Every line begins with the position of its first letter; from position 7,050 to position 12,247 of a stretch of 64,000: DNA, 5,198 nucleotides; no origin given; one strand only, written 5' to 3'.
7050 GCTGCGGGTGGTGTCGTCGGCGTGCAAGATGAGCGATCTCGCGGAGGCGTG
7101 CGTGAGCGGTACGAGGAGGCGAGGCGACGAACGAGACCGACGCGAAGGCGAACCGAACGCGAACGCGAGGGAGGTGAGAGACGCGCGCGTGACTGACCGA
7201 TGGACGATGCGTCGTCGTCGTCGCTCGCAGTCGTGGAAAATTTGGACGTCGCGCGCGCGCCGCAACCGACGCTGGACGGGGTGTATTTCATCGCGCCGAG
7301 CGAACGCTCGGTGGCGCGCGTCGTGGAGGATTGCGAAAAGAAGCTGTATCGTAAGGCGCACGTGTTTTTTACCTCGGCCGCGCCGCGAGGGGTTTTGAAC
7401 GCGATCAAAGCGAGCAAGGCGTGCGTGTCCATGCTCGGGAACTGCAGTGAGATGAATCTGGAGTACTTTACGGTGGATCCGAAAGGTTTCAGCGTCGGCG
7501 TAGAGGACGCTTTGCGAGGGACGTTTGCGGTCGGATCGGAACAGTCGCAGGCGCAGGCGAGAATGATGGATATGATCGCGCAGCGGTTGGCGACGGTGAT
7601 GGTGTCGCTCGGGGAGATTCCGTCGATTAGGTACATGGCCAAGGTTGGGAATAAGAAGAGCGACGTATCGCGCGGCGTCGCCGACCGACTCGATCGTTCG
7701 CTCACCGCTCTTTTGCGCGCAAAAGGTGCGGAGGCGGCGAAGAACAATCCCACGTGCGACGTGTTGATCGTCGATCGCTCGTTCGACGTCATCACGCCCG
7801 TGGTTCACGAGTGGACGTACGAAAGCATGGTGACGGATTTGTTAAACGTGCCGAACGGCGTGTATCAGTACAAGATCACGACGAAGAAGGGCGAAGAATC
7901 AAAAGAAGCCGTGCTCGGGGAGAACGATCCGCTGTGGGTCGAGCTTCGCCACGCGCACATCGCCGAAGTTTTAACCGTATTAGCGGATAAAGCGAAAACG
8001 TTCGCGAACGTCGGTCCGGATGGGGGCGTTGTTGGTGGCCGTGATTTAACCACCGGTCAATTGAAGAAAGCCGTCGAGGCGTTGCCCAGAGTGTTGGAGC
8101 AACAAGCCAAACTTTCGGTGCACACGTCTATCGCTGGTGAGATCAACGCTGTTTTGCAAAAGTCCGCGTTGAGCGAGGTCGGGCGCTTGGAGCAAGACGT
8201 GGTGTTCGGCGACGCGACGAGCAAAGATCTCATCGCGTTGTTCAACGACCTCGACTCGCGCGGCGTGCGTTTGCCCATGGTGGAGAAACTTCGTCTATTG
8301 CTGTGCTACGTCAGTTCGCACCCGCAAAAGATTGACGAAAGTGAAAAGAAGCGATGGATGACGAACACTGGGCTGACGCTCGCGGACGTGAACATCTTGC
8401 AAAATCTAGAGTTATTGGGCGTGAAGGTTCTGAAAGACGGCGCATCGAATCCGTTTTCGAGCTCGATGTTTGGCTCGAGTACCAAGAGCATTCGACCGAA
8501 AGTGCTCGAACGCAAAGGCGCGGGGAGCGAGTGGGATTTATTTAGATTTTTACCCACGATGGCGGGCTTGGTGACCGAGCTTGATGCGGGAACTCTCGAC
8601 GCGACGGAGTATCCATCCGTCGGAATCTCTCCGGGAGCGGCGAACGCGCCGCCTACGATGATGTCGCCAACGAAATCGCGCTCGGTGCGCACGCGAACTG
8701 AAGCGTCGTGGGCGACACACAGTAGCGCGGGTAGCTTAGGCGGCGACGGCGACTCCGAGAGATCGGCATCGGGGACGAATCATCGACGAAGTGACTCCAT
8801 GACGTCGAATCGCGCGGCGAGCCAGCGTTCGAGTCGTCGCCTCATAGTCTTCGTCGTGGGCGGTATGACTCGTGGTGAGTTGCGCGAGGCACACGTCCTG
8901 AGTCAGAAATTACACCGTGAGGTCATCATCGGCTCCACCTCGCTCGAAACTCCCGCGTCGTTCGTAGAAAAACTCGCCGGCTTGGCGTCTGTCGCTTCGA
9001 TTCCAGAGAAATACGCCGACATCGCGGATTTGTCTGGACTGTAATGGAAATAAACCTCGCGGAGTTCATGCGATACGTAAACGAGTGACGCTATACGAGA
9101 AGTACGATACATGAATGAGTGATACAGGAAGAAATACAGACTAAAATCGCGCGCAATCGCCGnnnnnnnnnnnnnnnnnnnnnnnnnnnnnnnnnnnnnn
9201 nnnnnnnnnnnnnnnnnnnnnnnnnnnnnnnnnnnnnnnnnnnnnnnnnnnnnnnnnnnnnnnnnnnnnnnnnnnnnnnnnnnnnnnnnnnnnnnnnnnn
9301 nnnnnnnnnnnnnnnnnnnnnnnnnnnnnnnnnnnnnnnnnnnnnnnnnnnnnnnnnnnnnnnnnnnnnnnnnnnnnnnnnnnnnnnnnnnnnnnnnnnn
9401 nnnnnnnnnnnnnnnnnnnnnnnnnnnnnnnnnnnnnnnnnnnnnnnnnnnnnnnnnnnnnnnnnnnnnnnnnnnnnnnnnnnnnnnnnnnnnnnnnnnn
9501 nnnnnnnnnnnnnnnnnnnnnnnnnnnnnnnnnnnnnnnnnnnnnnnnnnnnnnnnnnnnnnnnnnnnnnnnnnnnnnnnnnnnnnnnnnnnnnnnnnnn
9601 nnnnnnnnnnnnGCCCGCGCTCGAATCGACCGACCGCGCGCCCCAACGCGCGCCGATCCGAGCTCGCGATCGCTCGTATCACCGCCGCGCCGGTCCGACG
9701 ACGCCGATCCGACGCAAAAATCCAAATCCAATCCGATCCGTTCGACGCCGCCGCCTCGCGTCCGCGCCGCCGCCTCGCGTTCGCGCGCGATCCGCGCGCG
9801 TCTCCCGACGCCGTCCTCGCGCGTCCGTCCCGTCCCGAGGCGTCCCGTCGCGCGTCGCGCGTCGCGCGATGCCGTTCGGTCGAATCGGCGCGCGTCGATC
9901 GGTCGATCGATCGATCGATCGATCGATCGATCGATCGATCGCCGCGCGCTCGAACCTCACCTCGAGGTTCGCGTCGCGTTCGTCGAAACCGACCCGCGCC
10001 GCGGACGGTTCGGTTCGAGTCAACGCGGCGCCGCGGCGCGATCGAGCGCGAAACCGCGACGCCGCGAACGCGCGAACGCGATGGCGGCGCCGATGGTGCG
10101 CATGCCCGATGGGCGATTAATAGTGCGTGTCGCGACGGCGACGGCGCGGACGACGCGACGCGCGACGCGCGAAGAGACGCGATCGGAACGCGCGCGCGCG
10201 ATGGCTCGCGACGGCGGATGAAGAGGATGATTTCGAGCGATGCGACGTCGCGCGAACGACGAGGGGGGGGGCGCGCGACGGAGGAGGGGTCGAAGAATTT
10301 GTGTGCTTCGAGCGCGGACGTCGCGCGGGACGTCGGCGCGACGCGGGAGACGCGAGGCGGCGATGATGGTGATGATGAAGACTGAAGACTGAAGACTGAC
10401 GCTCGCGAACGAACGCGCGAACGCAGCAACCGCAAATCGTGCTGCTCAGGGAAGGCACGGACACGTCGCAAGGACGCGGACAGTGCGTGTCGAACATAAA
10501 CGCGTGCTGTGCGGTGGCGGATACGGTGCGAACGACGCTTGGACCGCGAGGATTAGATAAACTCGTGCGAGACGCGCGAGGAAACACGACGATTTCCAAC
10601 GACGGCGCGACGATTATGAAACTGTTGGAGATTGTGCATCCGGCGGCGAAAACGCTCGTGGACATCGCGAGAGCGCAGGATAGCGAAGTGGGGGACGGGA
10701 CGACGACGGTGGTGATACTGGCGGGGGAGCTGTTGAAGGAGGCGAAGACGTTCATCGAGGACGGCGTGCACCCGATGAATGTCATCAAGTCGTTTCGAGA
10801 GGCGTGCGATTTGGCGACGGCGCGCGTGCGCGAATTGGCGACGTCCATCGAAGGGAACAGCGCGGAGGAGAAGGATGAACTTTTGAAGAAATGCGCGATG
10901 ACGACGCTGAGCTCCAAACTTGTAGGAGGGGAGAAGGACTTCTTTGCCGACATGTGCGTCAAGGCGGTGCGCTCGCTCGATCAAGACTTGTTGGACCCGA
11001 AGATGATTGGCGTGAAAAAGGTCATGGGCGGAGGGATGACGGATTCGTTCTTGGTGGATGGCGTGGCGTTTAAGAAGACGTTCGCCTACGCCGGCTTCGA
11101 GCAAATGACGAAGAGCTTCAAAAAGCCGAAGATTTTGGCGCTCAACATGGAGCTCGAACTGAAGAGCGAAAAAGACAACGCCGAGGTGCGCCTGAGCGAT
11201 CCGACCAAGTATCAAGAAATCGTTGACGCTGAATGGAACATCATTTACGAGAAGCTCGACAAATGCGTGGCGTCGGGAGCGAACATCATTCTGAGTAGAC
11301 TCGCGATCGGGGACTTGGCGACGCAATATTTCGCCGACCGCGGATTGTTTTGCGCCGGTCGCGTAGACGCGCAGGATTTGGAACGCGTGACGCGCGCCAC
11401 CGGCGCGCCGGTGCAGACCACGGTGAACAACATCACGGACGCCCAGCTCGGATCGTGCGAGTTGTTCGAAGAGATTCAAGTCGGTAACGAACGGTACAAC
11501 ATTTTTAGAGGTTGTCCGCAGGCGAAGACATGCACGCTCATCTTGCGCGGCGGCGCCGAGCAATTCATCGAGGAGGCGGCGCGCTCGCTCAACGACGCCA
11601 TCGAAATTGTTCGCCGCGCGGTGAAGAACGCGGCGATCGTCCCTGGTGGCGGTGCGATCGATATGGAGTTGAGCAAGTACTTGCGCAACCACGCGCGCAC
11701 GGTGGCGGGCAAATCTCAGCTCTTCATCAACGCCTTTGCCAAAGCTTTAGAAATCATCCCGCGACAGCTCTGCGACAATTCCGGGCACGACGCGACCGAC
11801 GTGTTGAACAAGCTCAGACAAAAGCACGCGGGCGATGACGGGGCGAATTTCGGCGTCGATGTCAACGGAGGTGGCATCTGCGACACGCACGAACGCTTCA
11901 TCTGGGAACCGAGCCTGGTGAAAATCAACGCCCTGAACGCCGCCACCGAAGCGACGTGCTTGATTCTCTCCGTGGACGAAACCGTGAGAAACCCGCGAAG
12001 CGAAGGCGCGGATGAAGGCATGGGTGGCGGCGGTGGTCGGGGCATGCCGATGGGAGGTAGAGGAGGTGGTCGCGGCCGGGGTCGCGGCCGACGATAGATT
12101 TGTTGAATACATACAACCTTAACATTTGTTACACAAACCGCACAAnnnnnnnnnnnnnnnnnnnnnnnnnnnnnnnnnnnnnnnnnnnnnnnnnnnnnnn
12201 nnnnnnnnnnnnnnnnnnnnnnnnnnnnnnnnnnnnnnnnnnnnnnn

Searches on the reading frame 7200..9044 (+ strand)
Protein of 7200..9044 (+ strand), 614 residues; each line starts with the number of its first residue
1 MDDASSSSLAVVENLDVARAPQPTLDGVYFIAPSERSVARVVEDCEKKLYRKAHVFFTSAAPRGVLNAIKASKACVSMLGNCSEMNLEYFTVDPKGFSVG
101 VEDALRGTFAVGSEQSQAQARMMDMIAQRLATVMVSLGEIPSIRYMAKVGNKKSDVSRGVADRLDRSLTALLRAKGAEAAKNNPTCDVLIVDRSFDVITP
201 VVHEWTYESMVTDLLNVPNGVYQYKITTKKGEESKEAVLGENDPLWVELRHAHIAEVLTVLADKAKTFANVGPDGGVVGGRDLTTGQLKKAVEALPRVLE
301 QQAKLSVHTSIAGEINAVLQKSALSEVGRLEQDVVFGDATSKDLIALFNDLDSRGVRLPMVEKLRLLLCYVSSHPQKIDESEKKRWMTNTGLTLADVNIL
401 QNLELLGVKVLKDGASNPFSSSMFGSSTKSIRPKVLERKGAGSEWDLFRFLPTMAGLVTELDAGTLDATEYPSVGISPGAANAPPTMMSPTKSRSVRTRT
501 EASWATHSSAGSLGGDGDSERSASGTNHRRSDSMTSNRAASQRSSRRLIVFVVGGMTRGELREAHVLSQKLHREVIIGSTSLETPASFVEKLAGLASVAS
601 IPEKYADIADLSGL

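Call 16: search_protein_families(library=pfam, proteins=[window:7200-9044:+])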
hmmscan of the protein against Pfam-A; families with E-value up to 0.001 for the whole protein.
window:7200-9044:+ (614 aa): 1 family
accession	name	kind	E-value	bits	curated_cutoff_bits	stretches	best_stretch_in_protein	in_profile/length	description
PF00995.28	Sec1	-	1.5e-100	338.5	30.7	1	13-590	28-574/575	Sec1 family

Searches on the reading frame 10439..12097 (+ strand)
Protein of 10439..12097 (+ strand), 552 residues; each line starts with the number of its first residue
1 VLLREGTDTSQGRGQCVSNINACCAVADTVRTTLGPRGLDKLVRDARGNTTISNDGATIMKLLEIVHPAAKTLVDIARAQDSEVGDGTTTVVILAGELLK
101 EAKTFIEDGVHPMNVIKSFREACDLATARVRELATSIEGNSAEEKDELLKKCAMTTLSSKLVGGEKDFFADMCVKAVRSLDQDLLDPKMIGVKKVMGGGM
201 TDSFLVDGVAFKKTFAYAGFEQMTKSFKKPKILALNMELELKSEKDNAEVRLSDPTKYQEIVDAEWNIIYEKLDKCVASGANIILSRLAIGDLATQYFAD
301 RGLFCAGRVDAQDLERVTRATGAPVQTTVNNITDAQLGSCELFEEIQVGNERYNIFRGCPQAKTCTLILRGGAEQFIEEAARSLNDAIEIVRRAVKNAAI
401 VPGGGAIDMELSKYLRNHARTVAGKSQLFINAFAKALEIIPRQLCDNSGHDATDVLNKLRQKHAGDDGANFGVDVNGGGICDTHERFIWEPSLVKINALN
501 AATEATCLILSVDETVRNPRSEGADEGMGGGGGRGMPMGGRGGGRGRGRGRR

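Call 16: search_protein_families(library=pfam, proteins=[window:10439-12097:+])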
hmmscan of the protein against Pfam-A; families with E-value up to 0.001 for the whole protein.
window:10439-12097:+ (552 aa): 1 family
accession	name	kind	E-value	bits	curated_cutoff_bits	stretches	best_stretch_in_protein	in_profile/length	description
PF00118.29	Cpn60_TCP1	-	2.1e-160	535.1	34.3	1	26-518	1-488/490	TCP-1/cpn60 chaperonin family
